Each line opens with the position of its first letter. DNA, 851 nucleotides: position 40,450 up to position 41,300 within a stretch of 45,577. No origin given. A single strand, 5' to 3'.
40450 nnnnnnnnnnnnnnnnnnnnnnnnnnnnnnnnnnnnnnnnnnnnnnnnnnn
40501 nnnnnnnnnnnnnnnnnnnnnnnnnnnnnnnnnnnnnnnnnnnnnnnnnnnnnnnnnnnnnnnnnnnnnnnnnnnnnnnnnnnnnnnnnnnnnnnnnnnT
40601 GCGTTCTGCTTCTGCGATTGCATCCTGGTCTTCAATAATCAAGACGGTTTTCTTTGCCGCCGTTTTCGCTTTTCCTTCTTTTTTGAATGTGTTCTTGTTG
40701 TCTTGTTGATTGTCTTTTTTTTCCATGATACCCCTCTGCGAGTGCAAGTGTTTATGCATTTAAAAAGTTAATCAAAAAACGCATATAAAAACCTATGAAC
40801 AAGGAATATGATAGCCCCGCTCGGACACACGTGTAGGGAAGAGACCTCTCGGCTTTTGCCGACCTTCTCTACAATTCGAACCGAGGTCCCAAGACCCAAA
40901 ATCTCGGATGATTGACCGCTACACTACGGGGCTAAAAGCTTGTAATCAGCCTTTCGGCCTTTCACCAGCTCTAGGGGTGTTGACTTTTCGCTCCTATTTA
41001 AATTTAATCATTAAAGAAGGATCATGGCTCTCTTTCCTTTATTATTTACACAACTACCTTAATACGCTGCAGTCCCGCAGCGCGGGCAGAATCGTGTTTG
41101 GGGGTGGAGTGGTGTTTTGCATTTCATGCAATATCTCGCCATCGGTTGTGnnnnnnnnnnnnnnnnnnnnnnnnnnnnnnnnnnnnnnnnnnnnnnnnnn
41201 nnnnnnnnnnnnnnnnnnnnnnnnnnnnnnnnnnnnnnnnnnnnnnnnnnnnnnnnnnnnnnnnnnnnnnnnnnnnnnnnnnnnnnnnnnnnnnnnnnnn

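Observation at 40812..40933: tRNA-Gln(UUG) interrupted by a 49-nt intron between the T loop and the 3' T stem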

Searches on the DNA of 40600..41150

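Call 6: search_rna_families(source=window, start=40600, end=41150, threshold=evalue, max_evalue=10, show_alignments=3)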
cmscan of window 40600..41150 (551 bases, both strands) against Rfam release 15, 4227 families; matches with E-value up to 10: 3.
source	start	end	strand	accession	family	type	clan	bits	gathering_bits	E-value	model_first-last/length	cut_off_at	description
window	40929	40959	-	RF02726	sno_ZL63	Gene; snRNA; snoRNA; CD-box;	-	17.4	50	0.91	1-43/43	no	Small nucleolar RNA ZL63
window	40681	40821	+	RF02148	MESTIT1_1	Gene; lncRNA;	-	17.3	50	6.2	1-144/144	no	MEST intronic transcript 1, antisense RNA conserved region 1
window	40938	40969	-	RF02035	IMES-2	Gene;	-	9.9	54.7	6.5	33-64/141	no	IMES-2 RNA motif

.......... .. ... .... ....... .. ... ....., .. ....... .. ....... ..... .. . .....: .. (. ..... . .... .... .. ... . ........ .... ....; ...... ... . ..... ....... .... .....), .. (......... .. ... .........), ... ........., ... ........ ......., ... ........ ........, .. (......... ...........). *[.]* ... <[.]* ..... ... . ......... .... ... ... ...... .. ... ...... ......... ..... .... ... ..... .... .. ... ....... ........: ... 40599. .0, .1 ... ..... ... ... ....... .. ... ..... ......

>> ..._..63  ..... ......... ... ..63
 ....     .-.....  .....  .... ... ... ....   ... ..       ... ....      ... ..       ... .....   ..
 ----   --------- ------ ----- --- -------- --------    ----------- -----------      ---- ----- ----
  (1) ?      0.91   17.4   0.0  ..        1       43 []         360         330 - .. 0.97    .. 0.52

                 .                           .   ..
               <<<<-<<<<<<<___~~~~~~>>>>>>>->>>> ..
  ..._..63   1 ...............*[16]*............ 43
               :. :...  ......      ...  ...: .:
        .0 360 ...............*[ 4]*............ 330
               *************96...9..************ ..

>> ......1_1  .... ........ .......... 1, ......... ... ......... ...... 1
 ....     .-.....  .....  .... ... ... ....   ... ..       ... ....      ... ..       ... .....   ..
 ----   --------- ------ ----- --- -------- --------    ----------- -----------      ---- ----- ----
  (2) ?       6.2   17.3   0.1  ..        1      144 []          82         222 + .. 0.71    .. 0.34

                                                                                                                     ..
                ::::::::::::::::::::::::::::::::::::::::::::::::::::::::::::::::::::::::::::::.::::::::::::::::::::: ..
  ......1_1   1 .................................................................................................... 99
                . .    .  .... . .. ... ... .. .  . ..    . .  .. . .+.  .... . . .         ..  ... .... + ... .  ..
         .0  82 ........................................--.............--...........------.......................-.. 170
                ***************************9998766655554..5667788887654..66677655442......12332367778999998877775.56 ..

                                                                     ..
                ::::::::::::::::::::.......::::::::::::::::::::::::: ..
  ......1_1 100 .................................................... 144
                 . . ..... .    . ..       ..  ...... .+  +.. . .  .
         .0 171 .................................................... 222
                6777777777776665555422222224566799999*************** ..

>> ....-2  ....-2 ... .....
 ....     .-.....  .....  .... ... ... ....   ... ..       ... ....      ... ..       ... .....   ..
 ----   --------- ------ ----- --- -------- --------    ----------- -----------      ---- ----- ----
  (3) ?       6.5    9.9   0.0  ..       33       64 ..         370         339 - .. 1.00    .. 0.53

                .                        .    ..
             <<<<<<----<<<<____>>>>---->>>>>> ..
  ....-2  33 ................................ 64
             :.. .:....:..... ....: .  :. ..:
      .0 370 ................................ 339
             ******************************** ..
